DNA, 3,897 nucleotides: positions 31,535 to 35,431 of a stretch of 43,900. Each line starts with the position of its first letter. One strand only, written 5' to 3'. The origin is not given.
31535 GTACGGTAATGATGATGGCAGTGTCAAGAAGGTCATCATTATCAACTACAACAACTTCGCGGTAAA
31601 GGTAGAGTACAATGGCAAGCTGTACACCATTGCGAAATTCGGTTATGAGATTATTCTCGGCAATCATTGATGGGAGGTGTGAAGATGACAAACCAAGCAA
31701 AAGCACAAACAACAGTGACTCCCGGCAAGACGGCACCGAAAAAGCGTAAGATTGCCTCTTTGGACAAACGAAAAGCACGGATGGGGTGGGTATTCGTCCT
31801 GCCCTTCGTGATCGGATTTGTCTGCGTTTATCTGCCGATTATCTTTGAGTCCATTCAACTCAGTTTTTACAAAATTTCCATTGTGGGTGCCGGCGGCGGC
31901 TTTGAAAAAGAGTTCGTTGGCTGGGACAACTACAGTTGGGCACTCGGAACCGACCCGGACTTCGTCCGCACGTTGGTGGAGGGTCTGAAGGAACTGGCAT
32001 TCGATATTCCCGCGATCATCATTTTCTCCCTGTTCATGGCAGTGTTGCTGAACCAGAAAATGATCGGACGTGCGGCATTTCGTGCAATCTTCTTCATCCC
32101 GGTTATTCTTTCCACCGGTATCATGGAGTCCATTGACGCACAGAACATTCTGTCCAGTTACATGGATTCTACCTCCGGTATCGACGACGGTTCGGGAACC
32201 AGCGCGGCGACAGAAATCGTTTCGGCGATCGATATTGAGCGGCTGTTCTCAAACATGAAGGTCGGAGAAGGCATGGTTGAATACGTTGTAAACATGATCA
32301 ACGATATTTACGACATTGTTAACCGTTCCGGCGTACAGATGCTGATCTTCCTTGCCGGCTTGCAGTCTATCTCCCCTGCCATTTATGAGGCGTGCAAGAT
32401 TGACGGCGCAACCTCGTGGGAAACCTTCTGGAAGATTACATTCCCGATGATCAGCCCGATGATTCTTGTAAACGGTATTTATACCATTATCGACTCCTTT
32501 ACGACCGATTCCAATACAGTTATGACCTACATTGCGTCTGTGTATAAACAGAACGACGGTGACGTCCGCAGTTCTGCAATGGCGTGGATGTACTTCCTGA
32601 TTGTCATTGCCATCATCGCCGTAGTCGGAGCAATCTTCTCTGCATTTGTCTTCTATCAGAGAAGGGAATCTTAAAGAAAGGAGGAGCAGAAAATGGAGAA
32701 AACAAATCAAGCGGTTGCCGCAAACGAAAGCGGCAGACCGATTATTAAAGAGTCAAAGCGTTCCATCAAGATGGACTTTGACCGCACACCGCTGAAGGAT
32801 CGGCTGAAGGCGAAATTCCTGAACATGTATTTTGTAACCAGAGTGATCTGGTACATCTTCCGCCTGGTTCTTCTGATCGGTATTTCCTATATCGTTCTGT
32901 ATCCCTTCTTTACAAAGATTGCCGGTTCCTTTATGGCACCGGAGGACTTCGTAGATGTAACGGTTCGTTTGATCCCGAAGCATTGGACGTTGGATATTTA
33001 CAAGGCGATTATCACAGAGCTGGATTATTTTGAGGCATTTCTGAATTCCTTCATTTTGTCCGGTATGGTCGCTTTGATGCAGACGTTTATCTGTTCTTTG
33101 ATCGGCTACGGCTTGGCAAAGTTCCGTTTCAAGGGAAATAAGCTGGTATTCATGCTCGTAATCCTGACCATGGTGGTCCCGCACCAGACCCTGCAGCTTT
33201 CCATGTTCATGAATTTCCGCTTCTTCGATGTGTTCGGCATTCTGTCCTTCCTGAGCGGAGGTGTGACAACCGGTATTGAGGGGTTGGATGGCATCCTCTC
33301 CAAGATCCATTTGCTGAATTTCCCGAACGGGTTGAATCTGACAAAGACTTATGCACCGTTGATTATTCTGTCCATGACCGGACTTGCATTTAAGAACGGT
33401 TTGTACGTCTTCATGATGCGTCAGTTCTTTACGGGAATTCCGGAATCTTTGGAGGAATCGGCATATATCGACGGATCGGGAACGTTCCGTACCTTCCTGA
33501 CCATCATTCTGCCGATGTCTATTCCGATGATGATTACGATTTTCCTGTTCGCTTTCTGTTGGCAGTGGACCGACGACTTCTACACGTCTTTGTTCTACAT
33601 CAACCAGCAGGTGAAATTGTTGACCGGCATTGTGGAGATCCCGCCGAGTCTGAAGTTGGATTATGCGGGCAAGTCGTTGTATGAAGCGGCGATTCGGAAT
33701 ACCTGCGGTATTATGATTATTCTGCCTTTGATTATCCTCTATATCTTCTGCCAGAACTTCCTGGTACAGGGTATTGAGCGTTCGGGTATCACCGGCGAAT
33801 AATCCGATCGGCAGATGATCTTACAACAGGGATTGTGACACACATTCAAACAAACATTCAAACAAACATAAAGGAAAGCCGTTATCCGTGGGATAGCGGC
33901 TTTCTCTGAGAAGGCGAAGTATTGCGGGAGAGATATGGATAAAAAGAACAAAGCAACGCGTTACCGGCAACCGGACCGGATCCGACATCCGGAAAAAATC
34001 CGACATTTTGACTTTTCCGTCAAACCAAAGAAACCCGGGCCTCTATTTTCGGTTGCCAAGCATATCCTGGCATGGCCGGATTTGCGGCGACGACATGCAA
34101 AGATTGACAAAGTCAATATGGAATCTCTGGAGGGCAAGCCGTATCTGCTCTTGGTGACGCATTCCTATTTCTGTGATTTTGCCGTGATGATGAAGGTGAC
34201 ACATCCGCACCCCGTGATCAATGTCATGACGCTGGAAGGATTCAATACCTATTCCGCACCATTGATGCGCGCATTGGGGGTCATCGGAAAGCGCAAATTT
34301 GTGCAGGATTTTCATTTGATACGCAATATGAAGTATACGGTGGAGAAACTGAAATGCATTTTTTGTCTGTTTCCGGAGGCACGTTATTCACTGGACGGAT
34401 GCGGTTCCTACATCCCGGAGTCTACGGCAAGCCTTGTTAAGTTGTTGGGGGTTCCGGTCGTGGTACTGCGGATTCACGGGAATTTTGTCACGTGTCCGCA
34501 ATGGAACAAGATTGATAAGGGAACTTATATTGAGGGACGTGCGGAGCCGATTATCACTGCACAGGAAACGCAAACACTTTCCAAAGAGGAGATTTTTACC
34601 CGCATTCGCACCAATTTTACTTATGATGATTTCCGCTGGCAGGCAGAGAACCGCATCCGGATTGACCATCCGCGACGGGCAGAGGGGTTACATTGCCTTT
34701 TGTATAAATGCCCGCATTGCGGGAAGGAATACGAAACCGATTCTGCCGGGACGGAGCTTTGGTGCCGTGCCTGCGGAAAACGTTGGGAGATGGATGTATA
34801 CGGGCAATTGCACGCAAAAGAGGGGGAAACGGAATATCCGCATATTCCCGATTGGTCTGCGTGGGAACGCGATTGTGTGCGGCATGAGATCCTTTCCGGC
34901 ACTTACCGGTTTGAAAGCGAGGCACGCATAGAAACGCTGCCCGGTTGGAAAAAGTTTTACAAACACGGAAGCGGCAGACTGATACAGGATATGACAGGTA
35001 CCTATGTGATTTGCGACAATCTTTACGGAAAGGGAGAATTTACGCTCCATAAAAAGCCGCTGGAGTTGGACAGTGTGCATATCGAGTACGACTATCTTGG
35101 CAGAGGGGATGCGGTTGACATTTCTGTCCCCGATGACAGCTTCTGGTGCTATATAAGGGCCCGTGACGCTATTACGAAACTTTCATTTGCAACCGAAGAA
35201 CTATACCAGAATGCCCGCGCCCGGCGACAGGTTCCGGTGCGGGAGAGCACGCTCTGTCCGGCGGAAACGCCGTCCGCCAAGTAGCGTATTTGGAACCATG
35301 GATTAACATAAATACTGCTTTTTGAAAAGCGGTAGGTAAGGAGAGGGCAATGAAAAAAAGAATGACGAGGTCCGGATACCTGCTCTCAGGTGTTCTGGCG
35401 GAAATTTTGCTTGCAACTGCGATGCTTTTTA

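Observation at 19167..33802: Seven-gene operon with a giant binding protein, two full ABC permease pairs, two huge surface or membrane proteins, and no ATPase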

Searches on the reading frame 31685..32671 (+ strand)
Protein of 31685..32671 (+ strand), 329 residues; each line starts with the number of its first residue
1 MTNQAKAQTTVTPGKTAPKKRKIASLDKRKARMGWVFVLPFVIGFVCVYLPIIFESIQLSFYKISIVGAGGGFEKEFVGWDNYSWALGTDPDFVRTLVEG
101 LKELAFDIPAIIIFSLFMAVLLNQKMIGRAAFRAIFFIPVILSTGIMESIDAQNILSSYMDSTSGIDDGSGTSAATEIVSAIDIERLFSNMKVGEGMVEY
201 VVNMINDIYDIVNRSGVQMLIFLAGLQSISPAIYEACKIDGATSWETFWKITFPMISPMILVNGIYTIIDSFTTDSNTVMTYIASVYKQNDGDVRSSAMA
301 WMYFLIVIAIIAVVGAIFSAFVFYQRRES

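Call 6: search_protein_families(library=pfam, proteins=[window:31685-32671:+], max_evalue=0.01)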
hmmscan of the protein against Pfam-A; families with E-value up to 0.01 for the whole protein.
window:31685-32671:+ (329 aa): 1 family
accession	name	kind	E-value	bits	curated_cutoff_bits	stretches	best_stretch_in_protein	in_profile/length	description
PF00528.27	BPD_transp_1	-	7.3e-10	39.3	26.4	1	219-319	69-176/184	Binding-protein-dependent transport system inner membrane component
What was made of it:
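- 31685..32674 (+): g6: MalF-type ABC permease, second pair, with an extra extracytoplasmic loop. BPD_transp_1 (call 6).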

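Call 7: search_protein_families(library=ncbifam, proteins=[window:31685-32671:+], max_evalue=0.01)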
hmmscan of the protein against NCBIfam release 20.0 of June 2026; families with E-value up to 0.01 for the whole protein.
window:31685-32671:+ (329 aa): 11 families
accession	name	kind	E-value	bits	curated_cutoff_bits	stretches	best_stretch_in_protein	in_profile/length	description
NF007852.0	PRK10561.1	equivalog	2.4e-09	37.5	335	1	32-314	12-283/295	sn-glycerol-3-phosphate ABC transporter permease UgpA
NF040932.1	ABC_arch_GlcU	equivalog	8.5e-07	28.9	340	1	212-272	145-202/272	glucose ABC transporter permease GlcU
NF008232.0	PRK10999.1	equivalog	3e-06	26.2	392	1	219-259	390-432/520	maltose ABC transporter permease MalF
TIGR00969.1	3a0106s02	subfamily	5.9e-06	25.9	240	1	226-262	166-202/272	sulfate ABC transporter permease subunit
NF008231.0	PRK10998.1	equivalog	0.00019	21.1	261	1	226-273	181-228/296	maltose ABC transporter permease MalG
TIGR03262.1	PhnU2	equivalog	0.00026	19.8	593.25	0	259-320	241-304/546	putative 2-aminoethylphosphonate ABC transporter permease subunit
TIGR01581.1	Mo_ABC_porter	hypoth_equivalog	0.00029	20.4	210.3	1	224-271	124-171/225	ABC transporter permease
NF040931.1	ABC_arch_GlcT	equivalog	0.00073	19.3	360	0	45-314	8-265/278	glucose ABC transporter permease GlcT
NF008208.0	PRK10971.1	equivalog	0.00093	18.8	415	0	226-271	163-208/277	sulfate/thiosulfate ABC transporter permease CysT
TIGR02139.1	permease_CysT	equivalog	0.0011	18.6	246.1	1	226-262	155-191/265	sulfate ABC transporter permease subunit CysT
NF006939.0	PRK09421.1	equivalog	0.0025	17.3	262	0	226-286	116-175/230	molybdate ABC transporter permease subunit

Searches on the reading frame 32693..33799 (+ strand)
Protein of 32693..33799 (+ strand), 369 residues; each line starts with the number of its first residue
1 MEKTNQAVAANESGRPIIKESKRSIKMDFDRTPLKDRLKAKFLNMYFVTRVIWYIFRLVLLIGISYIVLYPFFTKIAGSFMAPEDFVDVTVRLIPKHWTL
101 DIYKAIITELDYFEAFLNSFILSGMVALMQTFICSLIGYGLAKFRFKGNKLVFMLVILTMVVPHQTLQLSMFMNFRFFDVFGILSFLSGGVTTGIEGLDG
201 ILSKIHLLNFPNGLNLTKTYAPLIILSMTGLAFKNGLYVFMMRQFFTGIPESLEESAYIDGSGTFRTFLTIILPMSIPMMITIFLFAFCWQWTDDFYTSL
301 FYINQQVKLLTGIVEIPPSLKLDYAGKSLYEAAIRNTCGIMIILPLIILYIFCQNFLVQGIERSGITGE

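Call 6: search_protein_families(library=pfam, proteins=[window:32693-33799:+], max_evalue=0.01)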
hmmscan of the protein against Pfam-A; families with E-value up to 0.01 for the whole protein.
window:32693-33799:+ (369 aa): 1 family
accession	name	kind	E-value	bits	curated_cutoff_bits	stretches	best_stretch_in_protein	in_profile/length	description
PF00528.27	BPD_transp_1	-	1.1e-09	38.8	26.4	1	136-360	3-181/184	Binding-protein-dependent transport system inner membrane component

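Call 7: search_protein_families(library=ncbifam, proteins=[window:32693-33799:+], max_evalue=0.01)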
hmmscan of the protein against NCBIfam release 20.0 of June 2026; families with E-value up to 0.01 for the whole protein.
window:32693-33799:+ (369 aa): 13 families
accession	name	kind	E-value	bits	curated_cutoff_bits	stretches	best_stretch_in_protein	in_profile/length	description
NF008231.0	PRK10998.1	equivalog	2.3e-16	60.2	261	1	219-367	158-295/296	maltose ABC transporter permease MalG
NF008210.0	PRK10973.1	equivalog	1.1e-15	58.1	297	1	214-361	139-276/281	sn-glycerol-3-phosphate ABC transporter permease UgpE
NF040932.1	ABC_arch_GlcU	equivalog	4.3e-15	56.1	340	2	205-364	118-267/272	glucose ABC transporter permease GlcU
TIGR01581.1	Mo_ABC_porter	hypoth_equivalog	1.2e-10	41.3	210.3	2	236-288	116-168/225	ABC transporter permease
NF007047.0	PRK09500.1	equivalog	1.8e-08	34.3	326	1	93-192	37-137/257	spermidine/putrescine ABC transporter permease PotC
TIGR02141.1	modB_ABC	equivalog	5.7e-07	29.4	182.6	1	237-288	94-145/208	molybdate ABC transporter permease subunit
NF040839.1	tungstate_WtpB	equivalog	6.8e-07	29.2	340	2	103-183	33-113/251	tungstate ABC transporter permease WtpB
NF006939.0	PRK09421.1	equivalog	3.4e-06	26.6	262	1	237-289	107-159/230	molybdate ABC transporter permease subunit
TIGR02139.1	permease_CysT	equivalog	8.2e-06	25.6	246.1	1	238-349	147-252/265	sulfate ABC transporter permease subunit CysT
NF007852.0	PRK10561.1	equivalog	0.00018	21.4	335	0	95-296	51-231/295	sn-glycerol-3-phosphate ABC transporter permease UgpA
NF040931.1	ABC_arch_GlcT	equivalog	0.0019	17.9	360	1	195-349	118-270/278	glucose ABC transporter permease GlcT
TIGR03262.1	PhnU2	equivalog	0.002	16.8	593.25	0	98-294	316-480/546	putative 2-aminoethylphosphonate ABC transporter permease subunit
NF007889.0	PRK10592.1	equivalog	0.0042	16.7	476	1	248-295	165-212/281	putrescine ABC transporter permease PotI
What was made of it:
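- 32693..33802 (+): g7: MalG-type ABC permease, second pair, 369 aa with a loop insertion. BPD_transp_1 and weak MalG/UgpE-like hits (calls 6, 7).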

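Call 57: search_solved_structures(query=window:32693-33799:+, max_evalue=0.001)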
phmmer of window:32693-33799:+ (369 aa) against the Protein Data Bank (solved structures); distinct sequences matched with E-value up to 0.001: 5.
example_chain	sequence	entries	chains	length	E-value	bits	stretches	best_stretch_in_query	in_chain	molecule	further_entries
7cad_B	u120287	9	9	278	1.5e-14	57.1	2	208-366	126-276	ABC transporter, permease protein SugB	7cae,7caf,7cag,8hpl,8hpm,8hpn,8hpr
8ja7_B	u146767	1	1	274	1e-12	51.1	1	207-366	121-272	Trehalose transport system permease protein SugB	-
2r6g_G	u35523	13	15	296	1.5e-09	40.7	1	231-368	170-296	Maltose transport system permease protein malG | Maltose transporter subunit; membrane component of ABC superfamily | Binding-protein-dependent transport system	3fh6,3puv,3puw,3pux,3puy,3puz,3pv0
4tqu_N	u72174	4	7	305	1.5e-08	37.4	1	235-366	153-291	AlgM2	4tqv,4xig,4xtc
9bcr_I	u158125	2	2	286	3.6e-07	32.9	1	231-358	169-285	Maltose/maltodextrin transport system permease protein MalG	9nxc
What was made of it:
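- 32693..33802 (+): Closest solved chains are SugB and MalG (call 57).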

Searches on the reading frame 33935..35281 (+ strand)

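Call 8: search_protein_families(library=pfam, proteins=[window:33935-35281:+], max_evalue=0.001)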
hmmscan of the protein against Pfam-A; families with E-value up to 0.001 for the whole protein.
window:33935-35281:+ (449 aa): 1 family
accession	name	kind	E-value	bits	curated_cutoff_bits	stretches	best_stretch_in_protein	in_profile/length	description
PF08271.17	Zn_Ribbon_TF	-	9.1e-05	22.4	29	1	257-287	1-32/43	TFIIB zinc-binding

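Call 26: search_protein_families(library=pfam, proteins=[window:33935-35281:+], max_evalue=5)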
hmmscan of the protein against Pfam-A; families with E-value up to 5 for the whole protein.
window:33935-35281:+ (449 aa): 16 families
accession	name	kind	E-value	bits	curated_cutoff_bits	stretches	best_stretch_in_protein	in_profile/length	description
PF08271.17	Zn_Ribbon_TF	-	9.1e-05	22.4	29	1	257-287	1-32/43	TFIIB zinc-binding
PF01553.26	Acyltransferase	-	0.013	15.8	23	1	58-176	3-127/132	Acyltransferase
PF13717.11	Zn_ribbon_4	-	0.025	14.9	30.3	1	259-284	5-35/36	zinc-ribbon domain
PF03604.18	Zn_ribbon_RPAB4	-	0.032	14.4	24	1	257-283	1-26/32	DNA directed RNA polymerase, 7 kDa subunit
PF24460.1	DUF7575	-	0.032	14.1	28.5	1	258-269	5-16/28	Domain of unknown function (DUF7575)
PF14354.12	Lar_restr_allev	-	0.043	14.5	28.6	1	256-287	3-36/58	Restriction alleviation protein Lar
PF05810.19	NinF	-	0.05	14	27.5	1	258-269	1-12/25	NinF protein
PF23783.1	Zn_ribbon_TiaS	-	0.09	13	27.3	1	258-283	3-28/41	TiaS C-terminal zinc ribbon domain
PF10080.14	FtrD-like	-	0.095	13.3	26.3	1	253-290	31-67/101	Membrane iron-sulfur containing protein FtrD-like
PF01155.25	HypA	-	0.12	12.8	28.9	1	257-283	71-95/112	Hydrogenase/urease nickel incorporation, metallochaperone, hypA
PF03966.22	Trm112p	-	0.14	12.6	22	1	258-281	9-32/40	Trm112p-like protein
PF09723.15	Zn_ribbon_8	-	0.17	12.3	34.4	1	257-282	6-34/41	Zinc ribbon domain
PF25206.1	DUF7836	-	0.28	11.5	26.7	0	258-269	9-20/59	Domain of unknown function (DUF7836)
PF07191.17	Zn_ribbon_6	-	0.43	11.1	25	1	258-287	2-29/67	Double zinc ribbon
PF13894.12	zf-C2H2_4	-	1.4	10.3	27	1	257-268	1-12/24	C2H2-type zinc finger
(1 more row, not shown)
